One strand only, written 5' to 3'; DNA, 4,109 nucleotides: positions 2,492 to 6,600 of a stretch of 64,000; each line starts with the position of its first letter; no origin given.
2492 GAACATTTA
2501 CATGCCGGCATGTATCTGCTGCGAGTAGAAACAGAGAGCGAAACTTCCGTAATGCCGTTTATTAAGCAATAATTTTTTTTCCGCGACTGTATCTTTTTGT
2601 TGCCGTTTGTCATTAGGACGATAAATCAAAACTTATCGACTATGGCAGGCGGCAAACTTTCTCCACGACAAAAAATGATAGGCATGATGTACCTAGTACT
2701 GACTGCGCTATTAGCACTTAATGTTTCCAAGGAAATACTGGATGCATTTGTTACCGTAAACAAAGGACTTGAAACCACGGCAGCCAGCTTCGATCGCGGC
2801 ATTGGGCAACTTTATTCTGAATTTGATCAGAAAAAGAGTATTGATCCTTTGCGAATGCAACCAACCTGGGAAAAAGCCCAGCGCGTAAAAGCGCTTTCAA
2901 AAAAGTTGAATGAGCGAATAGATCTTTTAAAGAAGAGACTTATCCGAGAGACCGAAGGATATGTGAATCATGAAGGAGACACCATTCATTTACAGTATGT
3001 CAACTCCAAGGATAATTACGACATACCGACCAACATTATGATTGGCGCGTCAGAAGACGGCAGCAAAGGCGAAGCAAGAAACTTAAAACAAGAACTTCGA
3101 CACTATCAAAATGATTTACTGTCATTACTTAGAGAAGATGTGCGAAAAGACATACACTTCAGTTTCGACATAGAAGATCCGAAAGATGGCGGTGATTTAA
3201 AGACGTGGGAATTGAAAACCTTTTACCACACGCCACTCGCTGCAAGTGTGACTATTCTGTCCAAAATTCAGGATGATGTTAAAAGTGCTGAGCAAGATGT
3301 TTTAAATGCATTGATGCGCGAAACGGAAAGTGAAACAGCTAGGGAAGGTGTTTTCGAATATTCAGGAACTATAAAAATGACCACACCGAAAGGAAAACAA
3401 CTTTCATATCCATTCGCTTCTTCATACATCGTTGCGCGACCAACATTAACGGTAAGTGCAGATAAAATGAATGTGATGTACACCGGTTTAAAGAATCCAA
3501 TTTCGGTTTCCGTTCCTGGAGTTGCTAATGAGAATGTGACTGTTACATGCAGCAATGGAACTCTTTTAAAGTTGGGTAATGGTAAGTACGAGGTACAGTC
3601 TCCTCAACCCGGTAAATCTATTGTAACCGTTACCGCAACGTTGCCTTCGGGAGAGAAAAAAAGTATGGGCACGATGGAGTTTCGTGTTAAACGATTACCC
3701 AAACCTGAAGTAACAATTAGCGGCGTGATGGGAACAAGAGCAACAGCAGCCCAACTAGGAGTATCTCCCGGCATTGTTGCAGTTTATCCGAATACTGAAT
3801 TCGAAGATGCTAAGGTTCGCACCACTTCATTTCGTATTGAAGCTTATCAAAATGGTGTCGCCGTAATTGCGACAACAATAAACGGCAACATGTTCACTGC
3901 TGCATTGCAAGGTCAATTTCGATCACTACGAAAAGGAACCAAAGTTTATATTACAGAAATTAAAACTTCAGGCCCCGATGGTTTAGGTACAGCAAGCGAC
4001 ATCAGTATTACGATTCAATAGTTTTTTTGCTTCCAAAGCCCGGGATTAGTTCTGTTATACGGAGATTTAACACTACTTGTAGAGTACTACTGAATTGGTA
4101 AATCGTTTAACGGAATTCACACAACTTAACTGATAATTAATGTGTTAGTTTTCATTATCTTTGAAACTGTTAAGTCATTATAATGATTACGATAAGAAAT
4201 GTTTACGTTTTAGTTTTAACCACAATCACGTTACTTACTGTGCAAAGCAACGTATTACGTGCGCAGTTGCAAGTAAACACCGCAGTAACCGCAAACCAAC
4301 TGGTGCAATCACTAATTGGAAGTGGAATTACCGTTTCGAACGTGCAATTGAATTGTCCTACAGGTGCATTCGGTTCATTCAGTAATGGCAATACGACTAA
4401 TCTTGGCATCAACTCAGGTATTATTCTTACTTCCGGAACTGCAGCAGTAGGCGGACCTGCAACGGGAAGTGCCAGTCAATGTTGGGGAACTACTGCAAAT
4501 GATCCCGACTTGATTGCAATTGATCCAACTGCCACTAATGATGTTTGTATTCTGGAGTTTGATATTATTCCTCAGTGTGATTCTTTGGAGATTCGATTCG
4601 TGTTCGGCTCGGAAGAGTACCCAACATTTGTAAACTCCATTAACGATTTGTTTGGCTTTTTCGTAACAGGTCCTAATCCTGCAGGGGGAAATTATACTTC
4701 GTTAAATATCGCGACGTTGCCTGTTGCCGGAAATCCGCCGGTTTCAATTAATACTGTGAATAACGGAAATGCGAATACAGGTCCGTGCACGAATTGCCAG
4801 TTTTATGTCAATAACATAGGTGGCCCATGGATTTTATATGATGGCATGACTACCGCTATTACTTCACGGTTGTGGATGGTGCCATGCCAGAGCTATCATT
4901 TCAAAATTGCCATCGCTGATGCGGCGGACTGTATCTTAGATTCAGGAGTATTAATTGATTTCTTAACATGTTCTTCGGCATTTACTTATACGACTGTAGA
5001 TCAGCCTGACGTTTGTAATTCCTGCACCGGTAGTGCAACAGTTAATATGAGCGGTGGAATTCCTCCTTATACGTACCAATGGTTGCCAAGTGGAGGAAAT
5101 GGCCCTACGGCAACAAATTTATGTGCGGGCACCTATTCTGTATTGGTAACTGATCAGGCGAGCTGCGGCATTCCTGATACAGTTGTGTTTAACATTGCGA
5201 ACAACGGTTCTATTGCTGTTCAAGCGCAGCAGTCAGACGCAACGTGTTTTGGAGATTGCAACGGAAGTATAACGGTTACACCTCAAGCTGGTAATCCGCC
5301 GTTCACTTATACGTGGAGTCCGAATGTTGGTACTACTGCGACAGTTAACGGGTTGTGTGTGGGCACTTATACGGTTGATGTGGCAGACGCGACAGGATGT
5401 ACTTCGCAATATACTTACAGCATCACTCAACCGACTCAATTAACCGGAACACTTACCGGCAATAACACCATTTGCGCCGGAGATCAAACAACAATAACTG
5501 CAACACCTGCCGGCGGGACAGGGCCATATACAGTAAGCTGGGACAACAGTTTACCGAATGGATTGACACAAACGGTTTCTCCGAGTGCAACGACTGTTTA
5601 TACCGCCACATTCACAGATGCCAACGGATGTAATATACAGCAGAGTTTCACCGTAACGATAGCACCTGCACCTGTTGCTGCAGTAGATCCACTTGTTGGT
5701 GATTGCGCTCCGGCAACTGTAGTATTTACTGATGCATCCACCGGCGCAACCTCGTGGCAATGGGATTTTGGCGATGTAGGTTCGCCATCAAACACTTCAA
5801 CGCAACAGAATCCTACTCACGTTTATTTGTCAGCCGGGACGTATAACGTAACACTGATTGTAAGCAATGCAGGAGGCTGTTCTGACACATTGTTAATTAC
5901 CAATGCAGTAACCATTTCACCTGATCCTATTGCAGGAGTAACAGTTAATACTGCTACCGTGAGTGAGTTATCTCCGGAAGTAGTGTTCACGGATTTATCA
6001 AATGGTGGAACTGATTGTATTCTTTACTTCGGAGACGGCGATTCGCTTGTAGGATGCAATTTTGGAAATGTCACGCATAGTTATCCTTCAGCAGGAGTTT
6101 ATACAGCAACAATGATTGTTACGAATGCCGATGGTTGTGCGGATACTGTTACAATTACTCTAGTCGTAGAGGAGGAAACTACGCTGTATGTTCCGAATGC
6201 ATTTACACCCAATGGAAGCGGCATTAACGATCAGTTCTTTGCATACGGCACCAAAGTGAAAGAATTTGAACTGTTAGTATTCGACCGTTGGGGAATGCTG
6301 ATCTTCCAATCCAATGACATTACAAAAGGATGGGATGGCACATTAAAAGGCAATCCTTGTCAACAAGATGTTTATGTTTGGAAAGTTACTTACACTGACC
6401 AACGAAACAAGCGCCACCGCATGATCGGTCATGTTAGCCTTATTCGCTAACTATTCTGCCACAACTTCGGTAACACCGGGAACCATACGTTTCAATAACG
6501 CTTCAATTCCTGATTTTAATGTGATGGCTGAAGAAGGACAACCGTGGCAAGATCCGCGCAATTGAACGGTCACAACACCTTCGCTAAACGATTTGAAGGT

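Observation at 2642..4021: Stand-alone gldM-like gene among T9SS cargo genes, with no gldK, gldL or gldN nearby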

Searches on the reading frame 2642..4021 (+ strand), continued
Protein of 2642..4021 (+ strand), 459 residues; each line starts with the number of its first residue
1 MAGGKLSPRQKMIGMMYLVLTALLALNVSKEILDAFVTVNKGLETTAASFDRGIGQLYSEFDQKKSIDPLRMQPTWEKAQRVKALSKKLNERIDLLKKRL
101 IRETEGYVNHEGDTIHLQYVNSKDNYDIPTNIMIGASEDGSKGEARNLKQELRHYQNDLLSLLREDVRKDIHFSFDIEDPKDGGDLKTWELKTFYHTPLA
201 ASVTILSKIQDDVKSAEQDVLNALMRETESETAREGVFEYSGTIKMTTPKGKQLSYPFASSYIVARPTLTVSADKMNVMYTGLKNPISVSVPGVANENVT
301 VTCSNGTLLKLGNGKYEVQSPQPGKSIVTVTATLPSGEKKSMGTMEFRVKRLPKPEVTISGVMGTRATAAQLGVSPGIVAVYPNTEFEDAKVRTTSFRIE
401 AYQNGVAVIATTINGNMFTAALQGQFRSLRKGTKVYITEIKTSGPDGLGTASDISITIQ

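Call 100: predict_structure(alignment_id=A5)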
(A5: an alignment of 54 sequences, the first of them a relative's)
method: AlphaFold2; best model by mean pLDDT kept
length: 522 residues; sequences in the alignment: 54
mean_pLDDT: 80.9   pTM: 0.45
mean pLDDT of the five models: 80.9, 80.2, 79.5, 78.4, 76.9
residues with pLDDT >= 90: 138; 70-90: 289; 50-70: 79; < 50: 16
segments of 3 or more residues with pLDDT < 50: 1-4, 232-237
pLDDT, mean of each block of 10 residues (from residue 1): 52 54 58 74 79 88 80 88 94 91 80 72 86 87 91 93 85 82 80 85 86 89 80 51 70 77 56 62 70 79 74 66 77 70 86 81 87 88 88 83 85 89 89 92 83 88 92 93 93 93 91 92 91
secondary structure, 60 per line:
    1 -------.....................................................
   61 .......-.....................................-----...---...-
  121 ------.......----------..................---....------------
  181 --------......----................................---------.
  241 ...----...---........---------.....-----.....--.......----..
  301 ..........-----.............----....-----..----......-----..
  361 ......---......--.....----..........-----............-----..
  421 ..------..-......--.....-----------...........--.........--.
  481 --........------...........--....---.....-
elements in order: H8-67 H69-105 H127-133 H144-161 H165-168 H189-194 H199-230 E240-243 E248-250 E254-261 E271-275 E281-285 E288-294 E299-310 E316-328 E333-336 E348-353 E362-366 E370-375 E378-382 E387-396 E402-413 E419-422 H432-437 E440-444 E456-466 E469-477 H483-490 E497-507 E510-513 E517-521

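Call 101: list_cluster_members(proteins=[P0395, P0396, P0397, P0398, P0399, P0400, P0401, P0402, P0403, P0404])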
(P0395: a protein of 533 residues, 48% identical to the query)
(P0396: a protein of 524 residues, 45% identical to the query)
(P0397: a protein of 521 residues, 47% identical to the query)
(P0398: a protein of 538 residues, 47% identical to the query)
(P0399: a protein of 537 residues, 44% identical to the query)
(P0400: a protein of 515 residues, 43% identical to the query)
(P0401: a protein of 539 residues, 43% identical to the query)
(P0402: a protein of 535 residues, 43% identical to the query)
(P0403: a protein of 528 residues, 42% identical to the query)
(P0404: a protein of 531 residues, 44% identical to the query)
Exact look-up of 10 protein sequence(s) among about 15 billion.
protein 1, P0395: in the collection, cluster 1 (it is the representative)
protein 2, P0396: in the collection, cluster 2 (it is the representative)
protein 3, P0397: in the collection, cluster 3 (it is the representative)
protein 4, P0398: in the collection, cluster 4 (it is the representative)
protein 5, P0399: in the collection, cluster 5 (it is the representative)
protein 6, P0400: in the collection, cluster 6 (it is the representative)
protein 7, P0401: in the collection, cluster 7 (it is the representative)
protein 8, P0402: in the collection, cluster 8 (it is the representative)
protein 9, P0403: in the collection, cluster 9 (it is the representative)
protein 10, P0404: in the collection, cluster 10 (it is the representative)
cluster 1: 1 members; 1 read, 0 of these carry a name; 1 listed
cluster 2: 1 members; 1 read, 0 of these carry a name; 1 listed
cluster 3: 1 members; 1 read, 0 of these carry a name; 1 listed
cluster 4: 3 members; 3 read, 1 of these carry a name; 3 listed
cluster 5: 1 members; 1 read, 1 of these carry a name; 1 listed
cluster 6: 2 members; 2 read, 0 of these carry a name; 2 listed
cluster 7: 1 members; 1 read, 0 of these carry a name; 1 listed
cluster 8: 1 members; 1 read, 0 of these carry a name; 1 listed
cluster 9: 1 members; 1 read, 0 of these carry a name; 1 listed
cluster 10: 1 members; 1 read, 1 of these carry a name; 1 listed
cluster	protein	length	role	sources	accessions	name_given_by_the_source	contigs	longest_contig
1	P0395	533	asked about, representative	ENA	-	-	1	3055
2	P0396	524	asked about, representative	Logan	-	-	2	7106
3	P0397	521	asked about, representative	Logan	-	-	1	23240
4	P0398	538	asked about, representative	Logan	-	-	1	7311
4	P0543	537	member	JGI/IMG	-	gliding motility-associated protein GldM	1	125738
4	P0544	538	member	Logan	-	-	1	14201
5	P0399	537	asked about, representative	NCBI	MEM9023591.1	MAG: gliding motility protein GldM [Bacteroidota bacterium]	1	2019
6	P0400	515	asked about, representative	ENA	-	-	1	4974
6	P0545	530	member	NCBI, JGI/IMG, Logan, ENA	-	-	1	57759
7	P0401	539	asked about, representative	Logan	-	-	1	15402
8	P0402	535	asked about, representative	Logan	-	-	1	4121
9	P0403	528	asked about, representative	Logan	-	-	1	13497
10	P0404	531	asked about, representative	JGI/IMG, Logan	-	gliding motility-associated protein GldM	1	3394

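Call 103: find_encoding_contigs(protein=P0406, flank=10000, max_places=4)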
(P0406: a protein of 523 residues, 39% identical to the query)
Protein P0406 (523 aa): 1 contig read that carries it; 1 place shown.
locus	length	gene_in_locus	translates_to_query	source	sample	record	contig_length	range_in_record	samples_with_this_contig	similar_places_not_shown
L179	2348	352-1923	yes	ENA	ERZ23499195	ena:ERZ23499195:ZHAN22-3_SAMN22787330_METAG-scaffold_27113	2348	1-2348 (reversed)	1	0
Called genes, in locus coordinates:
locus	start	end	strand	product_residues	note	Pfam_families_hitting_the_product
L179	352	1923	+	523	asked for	PF12081:GldM_1st, PF21601:GldM_2nd, PF21602:GldM_3rd, PF12080:GldM_4th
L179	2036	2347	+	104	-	?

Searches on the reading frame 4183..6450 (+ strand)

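Call 3: search_protein_families(library=pfam, proteins=[window:4183-6450:+], max_evalue=0.01)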
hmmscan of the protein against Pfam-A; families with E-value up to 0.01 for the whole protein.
window:4183-6450:+ (755 aa): 4 families
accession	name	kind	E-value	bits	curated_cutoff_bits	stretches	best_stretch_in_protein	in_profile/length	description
PF18911.6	PKD_4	-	1.1e-21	77.1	27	2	506-575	17-82/85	PKD domain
PF13573.12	SprB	-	2e-20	72.6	28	3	349-382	3-36/37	SprB repeat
PF00801.26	PKD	-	1.1e-19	70.6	23.5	2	510-567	14-72/80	PKD domain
PF13585.12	CHU_C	-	2.6e-16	60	27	1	670-745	3-80/86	CHU_C Type IX secretion signal domain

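Call 4: search_protein_families(library=ncbifam, proteins=[window:4183-6450:+], max_evalue=0.01)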
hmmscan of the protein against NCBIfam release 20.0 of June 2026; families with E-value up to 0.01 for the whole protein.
window:4183-6450:+ (755 aa): 2 families
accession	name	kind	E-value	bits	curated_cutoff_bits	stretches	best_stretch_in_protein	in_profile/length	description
NF038133.1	choice_anch_L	domain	5.4e-63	212.4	27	1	39-259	2-215/219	choice-of-anchor L domain-containing protein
TIGR04131.1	Bac_Flav_CTERM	domain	6.4e-17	61.5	35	1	670-755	3-85/85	T9SS type B sorting domain-containing protein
